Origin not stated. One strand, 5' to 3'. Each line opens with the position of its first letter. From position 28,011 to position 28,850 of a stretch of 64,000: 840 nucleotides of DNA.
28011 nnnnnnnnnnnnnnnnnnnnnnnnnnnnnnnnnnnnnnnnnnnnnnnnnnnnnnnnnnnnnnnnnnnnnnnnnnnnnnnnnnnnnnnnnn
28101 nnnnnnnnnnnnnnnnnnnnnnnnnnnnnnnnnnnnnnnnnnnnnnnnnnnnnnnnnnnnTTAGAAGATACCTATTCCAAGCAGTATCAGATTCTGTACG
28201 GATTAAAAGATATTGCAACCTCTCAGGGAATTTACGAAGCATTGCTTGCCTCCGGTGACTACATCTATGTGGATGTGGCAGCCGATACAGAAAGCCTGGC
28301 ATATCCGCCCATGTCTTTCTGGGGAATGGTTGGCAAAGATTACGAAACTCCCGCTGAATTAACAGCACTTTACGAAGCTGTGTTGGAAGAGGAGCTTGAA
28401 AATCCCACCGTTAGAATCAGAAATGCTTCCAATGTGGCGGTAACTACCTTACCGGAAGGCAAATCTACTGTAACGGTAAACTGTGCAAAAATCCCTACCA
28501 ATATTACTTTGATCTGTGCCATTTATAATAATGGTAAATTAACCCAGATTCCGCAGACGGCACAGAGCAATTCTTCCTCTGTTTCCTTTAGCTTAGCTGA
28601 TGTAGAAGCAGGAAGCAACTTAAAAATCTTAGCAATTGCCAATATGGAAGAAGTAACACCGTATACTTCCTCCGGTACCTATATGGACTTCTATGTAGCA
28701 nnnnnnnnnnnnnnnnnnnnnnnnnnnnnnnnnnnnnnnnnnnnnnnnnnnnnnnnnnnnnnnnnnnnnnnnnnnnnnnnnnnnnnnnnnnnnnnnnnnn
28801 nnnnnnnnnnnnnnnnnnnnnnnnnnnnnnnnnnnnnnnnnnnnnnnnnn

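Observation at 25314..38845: Candidate dockerin-independent surface enzyme assembly: shared helical + beta 'docking' module on anchorless proteins and on an SLH scaffold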

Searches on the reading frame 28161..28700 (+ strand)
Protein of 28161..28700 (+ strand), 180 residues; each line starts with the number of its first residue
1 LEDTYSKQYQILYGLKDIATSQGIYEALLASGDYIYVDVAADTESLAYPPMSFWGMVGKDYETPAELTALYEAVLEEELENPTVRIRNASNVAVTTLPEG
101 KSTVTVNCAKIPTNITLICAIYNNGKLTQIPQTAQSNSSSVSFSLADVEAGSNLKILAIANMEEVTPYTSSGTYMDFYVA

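Call 7: search_protein_families(library=pfam, proteins=[window:28161-28700:+], max_evalue=10)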
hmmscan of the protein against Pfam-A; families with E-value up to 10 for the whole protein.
seq(180 aa): 0 families

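Call 9: find_homologous_proteins(query=window:28185-28676:+, max_evalue=0.001)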
Query seq(164 aa): 66 candidates shared short words with the query, none scored E <= 0.001.

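Call 21: search_protein_representatives(alignment_id=A1)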
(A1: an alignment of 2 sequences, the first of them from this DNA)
Query: 2 sequences, 164 profile positions. Proteins with E-value up to 0.001 (for the whole library): 32; up to 1e-10: 11; up to 1e-30: 5. The best 32 are listed.
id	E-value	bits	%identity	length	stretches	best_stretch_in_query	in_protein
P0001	2.2e-81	287.8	-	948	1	1-164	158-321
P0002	3.5e-70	251.4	-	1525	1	1-164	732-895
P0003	9.0e-38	146.0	-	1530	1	1-164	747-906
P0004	8.5e-32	126.5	-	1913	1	1-161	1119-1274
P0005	1.3e-31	126.0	-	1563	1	1-164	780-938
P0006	1.6e-21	93.2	-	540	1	3-164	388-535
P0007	3.2e-20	88.9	-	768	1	23-153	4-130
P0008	1.9e-18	83.2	-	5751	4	40-106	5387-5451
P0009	2.7e-16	76.1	-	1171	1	2-164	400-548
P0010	2.4e-13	66.5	-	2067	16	124-164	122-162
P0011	2.9e-13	66.3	-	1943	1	9-161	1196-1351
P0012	1.6e-08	50.9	-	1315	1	7-160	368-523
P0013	1.9e-08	50.6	-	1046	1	7-161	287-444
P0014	5.4e-08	49.1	-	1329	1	9-137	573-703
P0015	4.9e-07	46.0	-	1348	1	10-156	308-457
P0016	7.9e-07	45.3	-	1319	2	4-161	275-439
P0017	1.3e-06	44.6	-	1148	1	11-160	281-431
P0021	6.4e-06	42.4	-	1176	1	8-159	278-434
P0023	8.2e-06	42.0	-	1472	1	14-123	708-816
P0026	8.0e-05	38.8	-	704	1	4-143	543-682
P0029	4.1e-04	36.5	-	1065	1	7-122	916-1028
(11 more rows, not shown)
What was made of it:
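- Tried and rejected: The exhaustive representative search showed relatives do exist (call 21).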

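Call 26: find_homologous_proteins(query=A2, max_evalue=0.001)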
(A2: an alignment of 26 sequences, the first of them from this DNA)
Query A2 (26 sequences): 2069 candidates shared short words with the query, none scored E <= 0.001.
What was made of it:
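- Tried and rejected: I read this as a limit of the word index, not as absence (calls 9, 26).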

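Call 33: predict_structure(alignment_id=A2)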
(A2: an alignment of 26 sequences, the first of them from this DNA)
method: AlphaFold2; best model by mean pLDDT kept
length: 171 residues; sequences in the alignment: 26
mean_pLDDT: 93.9   pTM: 0.86
mean pLDDT of the five models: 93.9, 93.9, 93.7, 93.4, 91.7
residues with pLDDT >= 90: 150; 70-90: 16; 50-70: 4; < 50: 1
segments of 3 or more residues with pLDDT < 50: none
pLDDT, mean of each block of 10 residues (from residue 1): 87 96 96 97 97 95 97 97 98 97 95 97 95 97 97 91 74 50
secondary structure, 60 per line:
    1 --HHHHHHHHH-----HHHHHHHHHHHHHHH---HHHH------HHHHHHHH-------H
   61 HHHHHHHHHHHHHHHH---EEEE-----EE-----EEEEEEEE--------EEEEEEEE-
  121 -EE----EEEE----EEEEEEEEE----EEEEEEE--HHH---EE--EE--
elements in order: H3-11 H17-31 H35-38 H45-52 H60-76 E80-83 E96-103 E112-119 E128-131 E136-144 E149-155
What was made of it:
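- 28176..28709 (+): Helix (aa 731-804) plus beta (aa 806-908) module of p25986. AF2 model with pLDDT 93.9 and pTM 0.86 (call 33).
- On XDoc dyad: A rigid helix+sandwich dyad is predicted (pTM 0.86, call 33).
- Closest known: X-module-dockerin. Same: A small helical module and an Ig-like sandwich form one rigid two-domain body on the cargo protein (call 33).
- Checked: AF2 on the p25986 module gives five helices plus a 6-7-strand sandwich as one rigid body (pLDDT 93.9, pTM 0.86; call 33).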

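Call 38: fold_search(model_id=the predicted structure, library=pdb)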
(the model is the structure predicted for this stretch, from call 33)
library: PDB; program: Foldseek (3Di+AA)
matches with E <= 10: 1487; with E <= 0.001: 0
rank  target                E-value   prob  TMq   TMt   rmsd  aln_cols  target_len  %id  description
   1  8dne_C                7.4e-03  0.33  0.18  0.10  13.9       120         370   16  CryoEM structure of the A.aeolicus WzmWzt transporter bound to ATP (released 2022-09-21)
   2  8dl0_C                1.0e-02  0.92  0.31  0.17  10.1       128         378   13  CryoEM structure of the nucleotide-free and open channel A.aeolicus WzmWzt transporter (released 2022-09-21)
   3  8dl0_A                1.1e-02  0.94  0.32  0.16  13.9       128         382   15  CryoEM structure of the nucleotide-free and open channel A.aeolicus WzmWzt transporter (released 2022-09-21)
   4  7k2t_C                1.2e-02  0.92  0.31  0.16  10.4       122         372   16  Mg2+/ATP-bound structure of the full-length WzmWzt O antigen ABC transporter in lipid nanodiscs (released 2021-01-13)
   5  8dky_A                1.7e-02  0.98  0.32  0.37   6.8       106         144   10  Crystal structure of the Aquifex aeolicus Wzt Carbohydrate Binding Domain bound to 3-O-methyl-D-mannose (released 2022-09-21)
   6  7jrl                  1.8e-02  0.51  0.20  0.09  12.8       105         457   12  The structure of CBM51-2 in complex with GlcNAc and INT domains from Clostridium perfringens ZmpB (released 2021-02-03)
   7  4j3b                  3.0e-02  0.63  0.28  0.06  13.4       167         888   11  A naturally variable residue in the S1 subsite of M1-family aminopeptidases modulates catalytic properties and promotes  (released 2013-08-07)
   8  7jrm                  3.4e-02  0.35  0.20  0.09  13.0       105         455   12  The structure of CBM51-2 and INT domains from Clostridium perfringens ZmpB (released 2021-02-03)
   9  5xm7                  4.1e-02  0.60  0.28  0.06  13.4       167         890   11  Crystal structure of Plasmodium falciparum aminopeptidase N in complex with (S)-2-((2S,3R)-3-amino-2-hydroxy-4-phenylbut (released 2018-06-20)
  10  8ez2                  4.6e-02  0.57  0.28  0.06  13.3       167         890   11  Plasmodium falciparum M1 in complex with inhibitor 15ag (released 2023-01-18)
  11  7js4                  4.9e-02  0.25  0.18  0.05  13.1       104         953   14  The structure of the M60 catalytic domain with the CBM51-1 and CBM51-2 domains from Clostridium perfringens ZmpB (released 2021-02-03)
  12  4lpw_A                5.5e-02  0.77  0.28  0.44  10.5        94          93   11  Crystal structure of TENCON variant A6 (released 2014-01-29)
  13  4r5t                  5.5e-02  0.60  0.29  0.06  12.3       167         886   12  Structure of the m1 alanylaminopeptidase from malaria complexed with a hydroxamic acid-based inhibitor (released 2014-10-29)
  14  6o14_B                5.5e-02  0.44  0.21  0.24  11.4        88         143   12  Crystal structure of the Aquifex aeolicus Wzt Carbohydrate Binding Domain (released 2020-01-15)
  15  5y1x                  5.9e-02  0.51  0.28  0.06  13.4       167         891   11  Crystal structure of Plasmodium falciparum aminopeptidase N in complex with actinonin (released 2018-08-01)
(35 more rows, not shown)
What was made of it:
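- The beta fold is a generic Ig/FN3-like sandwich (call 38). The weak fold hits include carbohydrate-binding sandwiches (Wzt carbohydrate-binding domain, CBM51), all with E>=0.007 (call 38).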

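Call 51: search_solved_structures(query=A2, max_evalue=10)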
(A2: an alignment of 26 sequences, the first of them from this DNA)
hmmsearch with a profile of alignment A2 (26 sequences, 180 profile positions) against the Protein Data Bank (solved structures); distinct sequences matched with E-value up to 10: 3.
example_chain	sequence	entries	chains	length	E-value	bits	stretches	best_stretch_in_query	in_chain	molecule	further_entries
7kh1_A3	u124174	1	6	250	0.52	13.2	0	28-72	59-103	baseplate organization protein, gp11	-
3ab1_A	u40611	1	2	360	0.53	13.1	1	71-114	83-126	Ferredoxin--NADP reductase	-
8s89_A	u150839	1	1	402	2.3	11.1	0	58-103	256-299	DE NOVO PROTEIN P400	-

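Call 53: search_protein_families(library=pfam, alignment_id=A4, max_evalue=0.001)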
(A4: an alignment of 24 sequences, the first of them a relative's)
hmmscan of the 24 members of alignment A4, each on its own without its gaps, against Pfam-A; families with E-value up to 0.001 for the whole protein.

A. member 1, P0011 (1943 aa): 6 families
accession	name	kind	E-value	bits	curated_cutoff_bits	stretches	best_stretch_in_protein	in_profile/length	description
PF18099.7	CBM_35_2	-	6.9e-24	84.5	23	2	650-745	15-110/112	Carbohydrate binding module (family 35)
PF21231.2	GH141_M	-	1.5e-10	41.6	27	1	1463-1607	14-156/156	GH141 insertion domain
PF13229.12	Beta_helix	-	2e-07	31.2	25.9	2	1615-1740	39-148/158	Right handed beta helix region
PF00149.33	Metallophos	-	4.8e-05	24.3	21.5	1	51-279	2-190/191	Calcineurin-like phosphoesterase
PF23265.1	Ig-like_KY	-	0.00013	22.5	27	0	924-966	60-102/129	KY-like, immunoglobulin-like domain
PF16990.11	CBM_35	-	0.00014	22.6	28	1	927-1032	21-119/121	Carbohydrate binding module (family 35)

B. families by the number of members that match (of 24 scanned): 16 families
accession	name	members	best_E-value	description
PF21231.2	GH141_M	18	8.2e-13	GH141 insertion domain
PF13229.12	Beta_helix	16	4.8e-14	Right handed beta helix region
PF18099.7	CBM_35_2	10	6.9e-24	Carbohydrate binding module (family 35)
PF03422.21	CBM_6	7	1.8e-19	Carbohydrate binding module (family 6)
PF16990.11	CBM_35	4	1e-07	Carbohydrate binding module (family 35)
PF23265.1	Ig-like_KY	3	1.8e-05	KY-like, immunoglobulin-like domain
PF13306.12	LRR_5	1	2e-196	BspA type Leucine rich repeat region (6 copies)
PF13855.12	LRR_8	1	1.3e-24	Leucine rich repeat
PF17829.7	GH115_C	1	1e-09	Glycosyl hydrolase family 115 C-terminal domain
PF09479.16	Flg_new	1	2.5e-08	Listeria-Bacteroides repeat domain (List_Bact_rpt)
PF23952.1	LRR_EndoS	1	1.5e-07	Endo-beta-N-acetylglucosaminidase EndoS LRR domain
PF25275.1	Golvesin_C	1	2.4e-07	Golvesin C-terminal domain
PF12799.13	LRR_4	1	4e-06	Leucine Rich repeats (2 copies)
PF11721.14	Malectin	1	1.6e-05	Malectin domain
PF07602.17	DUF1565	1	3.7e-05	Protein of unknown function (DUF1565)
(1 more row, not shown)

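Call 68: list_cluster_members(proteins=[P0011, P0012, P0013, P0014, P0016, P0017, P0021, P0023, P0026, P0029])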
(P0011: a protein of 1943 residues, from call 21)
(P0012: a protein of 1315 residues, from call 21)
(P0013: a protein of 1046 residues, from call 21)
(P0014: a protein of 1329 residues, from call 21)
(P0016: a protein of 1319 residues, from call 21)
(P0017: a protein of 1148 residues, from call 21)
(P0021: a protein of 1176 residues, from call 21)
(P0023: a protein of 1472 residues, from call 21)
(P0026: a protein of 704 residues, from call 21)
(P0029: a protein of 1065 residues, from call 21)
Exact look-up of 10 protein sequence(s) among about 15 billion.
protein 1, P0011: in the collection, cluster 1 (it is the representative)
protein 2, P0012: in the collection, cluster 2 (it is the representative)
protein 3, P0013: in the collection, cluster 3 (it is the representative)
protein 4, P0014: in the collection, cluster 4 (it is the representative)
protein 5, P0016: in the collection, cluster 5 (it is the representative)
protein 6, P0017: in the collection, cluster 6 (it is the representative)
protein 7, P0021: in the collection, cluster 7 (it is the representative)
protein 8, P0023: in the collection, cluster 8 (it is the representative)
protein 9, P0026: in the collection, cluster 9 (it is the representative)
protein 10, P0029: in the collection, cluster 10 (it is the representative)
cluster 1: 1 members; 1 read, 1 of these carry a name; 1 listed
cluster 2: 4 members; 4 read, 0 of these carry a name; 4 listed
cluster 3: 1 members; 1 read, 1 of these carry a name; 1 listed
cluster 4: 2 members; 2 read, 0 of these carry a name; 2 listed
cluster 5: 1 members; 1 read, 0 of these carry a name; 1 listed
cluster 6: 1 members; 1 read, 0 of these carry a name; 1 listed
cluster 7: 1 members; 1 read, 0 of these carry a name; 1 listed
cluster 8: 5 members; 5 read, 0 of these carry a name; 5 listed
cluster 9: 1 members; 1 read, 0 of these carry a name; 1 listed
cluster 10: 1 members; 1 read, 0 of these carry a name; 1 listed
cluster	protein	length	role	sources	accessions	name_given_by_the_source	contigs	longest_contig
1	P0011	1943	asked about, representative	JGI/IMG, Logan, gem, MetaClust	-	\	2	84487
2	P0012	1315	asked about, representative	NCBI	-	-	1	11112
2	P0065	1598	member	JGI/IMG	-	-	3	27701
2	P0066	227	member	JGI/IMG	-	-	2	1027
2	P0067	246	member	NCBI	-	-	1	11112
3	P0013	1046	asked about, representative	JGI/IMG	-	hypothetical protein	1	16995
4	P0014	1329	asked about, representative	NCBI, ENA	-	-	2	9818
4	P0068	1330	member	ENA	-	-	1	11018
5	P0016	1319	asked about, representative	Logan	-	-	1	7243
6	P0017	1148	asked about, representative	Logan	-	-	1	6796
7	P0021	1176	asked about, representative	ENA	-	-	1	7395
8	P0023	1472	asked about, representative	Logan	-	-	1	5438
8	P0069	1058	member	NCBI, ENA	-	-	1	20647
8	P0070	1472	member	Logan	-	-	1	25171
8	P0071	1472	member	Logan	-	-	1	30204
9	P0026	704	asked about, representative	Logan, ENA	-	-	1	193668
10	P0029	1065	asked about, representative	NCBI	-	-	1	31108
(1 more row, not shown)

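Call 70: find_encoding_contigs(protein=P0026, flank=10000, max_places=1)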
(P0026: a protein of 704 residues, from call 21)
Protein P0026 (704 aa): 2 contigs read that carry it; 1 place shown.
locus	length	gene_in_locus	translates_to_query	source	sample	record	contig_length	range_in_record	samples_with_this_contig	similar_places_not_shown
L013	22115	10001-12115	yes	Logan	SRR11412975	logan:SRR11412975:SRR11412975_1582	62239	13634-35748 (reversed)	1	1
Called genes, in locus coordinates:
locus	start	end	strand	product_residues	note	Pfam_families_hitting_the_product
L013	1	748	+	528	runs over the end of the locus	PF06580:His_kinase, PF02518:HATPase_c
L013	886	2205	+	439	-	PF04734:Ceramidase_alk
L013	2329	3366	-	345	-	PF01408:GFO_IDH_MocA, PF03447:NAD_binding_3 (weak), PF02894:GFO_IDH_MocA_C, PF22725:GFO_IDH_MocA_C3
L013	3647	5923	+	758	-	PF02065:Melibiase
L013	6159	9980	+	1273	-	PF18099:CBM_35_2 (faint), PF21231:GH141_M (weak), PF13229:Beta_helix (weak), PF00395:SLH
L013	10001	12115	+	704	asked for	PF16990:CBM_35 (faint), PF25275:Golvesin_C (faint), PF03422:CBM_6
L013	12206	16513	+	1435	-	PF03422:CBM_6, PF16990:CBM_35 (faint), PF03422:CBM_6 (weak), PF13229:Beta_helix (faint), PF21231:GH141_M, PF03422:CBM_6, PF18099:CBM_35_2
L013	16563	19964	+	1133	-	PF00395:SLH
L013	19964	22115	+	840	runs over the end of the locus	-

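Call 71: find_encoding_contigs(protein=P0011, flank=10000, max_places=1)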
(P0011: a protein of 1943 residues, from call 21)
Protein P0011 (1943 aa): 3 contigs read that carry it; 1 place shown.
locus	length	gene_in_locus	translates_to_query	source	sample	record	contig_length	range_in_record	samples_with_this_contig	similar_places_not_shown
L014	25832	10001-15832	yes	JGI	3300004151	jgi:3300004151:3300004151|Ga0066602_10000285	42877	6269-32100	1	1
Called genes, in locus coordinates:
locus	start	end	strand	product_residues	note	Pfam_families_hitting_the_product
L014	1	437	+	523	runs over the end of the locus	PF06580:His_kinase, PF02518:HATPase_c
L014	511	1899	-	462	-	PF00295:Glyco_hydro_28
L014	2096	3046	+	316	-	PF00528:BPD_transp_1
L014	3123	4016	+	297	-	PF00528:BPD_transp_1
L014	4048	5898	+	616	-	-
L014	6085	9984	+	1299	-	PF03422:CBM_6 (weak), PF16990:CBM_35 (faint), PF21231:GH141_M, PF13229:Beta_helix (faint), PF03422:CBM_6, PF18099:CBM_35_2, PF00395:SLH (weak)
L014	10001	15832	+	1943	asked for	PF18099:CBM_35_2 (faint), PF13229:Beta_helix (faint), PF21231:GH141_M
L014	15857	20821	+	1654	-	PF00657:Lipase_GDSL (faint), PF13472:Lipase_GDSL_2, PF07224:Chlorophyllase (weak), PF28587:DUF8441 (faint), PF03422:CBM_6, PF18099:CBM_35_2, PF03422:CBM_6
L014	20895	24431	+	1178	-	PF03422:CBM_6, PF16990:CBM_35 (faint), PF03422:CBM_6, PF18099:CBM_35_2, PF00395:SLH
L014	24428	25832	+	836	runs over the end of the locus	-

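Call 78: find_encoding_contigs(protein=P0029, flank=10000, max_places=1)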
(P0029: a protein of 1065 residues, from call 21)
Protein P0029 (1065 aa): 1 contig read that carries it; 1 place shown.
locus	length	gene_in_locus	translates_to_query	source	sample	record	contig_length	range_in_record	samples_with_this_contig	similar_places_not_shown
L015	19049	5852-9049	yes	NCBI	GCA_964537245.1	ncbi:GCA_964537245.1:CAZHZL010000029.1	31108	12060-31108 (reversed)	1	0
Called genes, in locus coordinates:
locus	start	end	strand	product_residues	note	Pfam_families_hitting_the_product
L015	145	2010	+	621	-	-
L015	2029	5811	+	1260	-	PF18099:CBM_35_2 (faint), PF21231:GH141_M, PF13229:Beta_helix (weak), PF00395:SLH (weak)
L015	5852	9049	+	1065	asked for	-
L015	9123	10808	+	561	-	PF13229:Beta_helix (weak)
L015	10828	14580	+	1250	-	PF18099:CBM_35_2 (faint), PF13205:Big_5 (weak), PF00395:SLH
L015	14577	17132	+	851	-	PF00395:SLH (weak)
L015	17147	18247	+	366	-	PF09587:PGA_cap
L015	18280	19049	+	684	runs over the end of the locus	PF05048:NosD (faint), PF13229:Beta_helix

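Call 79: find_encoding_contigs(protein=P0071, flank=10000, max_places=1)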
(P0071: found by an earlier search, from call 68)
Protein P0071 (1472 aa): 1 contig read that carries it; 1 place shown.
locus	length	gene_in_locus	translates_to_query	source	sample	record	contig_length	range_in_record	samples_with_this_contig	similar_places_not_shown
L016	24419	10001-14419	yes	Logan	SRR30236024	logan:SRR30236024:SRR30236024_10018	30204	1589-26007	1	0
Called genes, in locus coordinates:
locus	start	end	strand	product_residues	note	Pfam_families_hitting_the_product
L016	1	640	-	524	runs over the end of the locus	PF06580:His_kinase, PF02518:HATPase_c (weak)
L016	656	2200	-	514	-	PF00072:Response_reg, PF12833:HTH_18, PF00165:HTH_AraC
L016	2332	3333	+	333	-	PF00528:BPD_transp_1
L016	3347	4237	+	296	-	PF00528:BPD_transp_1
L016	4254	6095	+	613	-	-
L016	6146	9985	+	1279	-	PF18099:CBM_35_2 (weak), PF21231:GH141_M, PF13229:Beta_helix (faint), PF18099:CBM_35_2 (weak), PF00395:SLH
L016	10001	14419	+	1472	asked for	PF03422:CBM_6 (faint), PF16990:CBM_35 (faint), PF18099:CBM_35_2 (faint), PF21231:GH141_M (weak)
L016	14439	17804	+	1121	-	PF03422:CBM_6 (weak), PF00395:SLH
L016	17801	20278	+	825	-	-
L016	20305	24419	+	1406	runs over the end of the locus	PF00149:Metallophos, PF00754:F5_F8_type_C, PF22633:F5_F8_type_C_2 (weak), PF00754:F5_F8_type_C (weak)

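Call 80: find_encoding_contigs(protein=P0013, flank=10000, max_places=1)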
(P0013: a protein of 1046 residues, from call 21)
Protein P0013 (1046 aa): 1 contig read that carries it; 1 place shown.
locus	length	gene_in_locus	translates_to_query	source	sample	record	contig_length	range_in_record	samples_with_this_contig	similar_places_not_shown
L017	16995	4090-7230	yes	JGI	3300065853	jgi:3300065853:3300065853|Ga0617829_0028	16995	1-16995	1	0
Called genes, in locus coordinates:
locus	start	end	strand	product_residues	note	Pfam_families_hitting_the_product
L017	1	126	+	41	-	?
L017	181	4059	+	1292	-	PF18099:CBM_35_2 (faint), PF07602:DUF1565 (faint), PF21231:GH141_M, PF13229:Beta_helix (weak), PF00395:SLH (weak)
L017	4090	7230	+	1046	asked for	PF18099:CBM_35_2 (faint), PF03422:CBM_6, PF21231:GH141_M, PF13229:Beta_helix (faint)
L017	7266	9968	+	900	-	PF16990:CBM_35 (faint), PF18099:CBM_35_2 (faint), PF14683:CBM-like (faint)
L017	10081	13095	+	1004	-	PF13205:Big_5 (weak), PF00395:SLH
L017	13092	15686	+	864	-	PF00395:SLH (weak)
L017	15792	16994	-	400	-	?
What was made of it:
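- On SLH-anchored protein (p38842 partner): Orthologues in L015 and L017 carry precomputed weak SLH hits (calls 78, 80).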
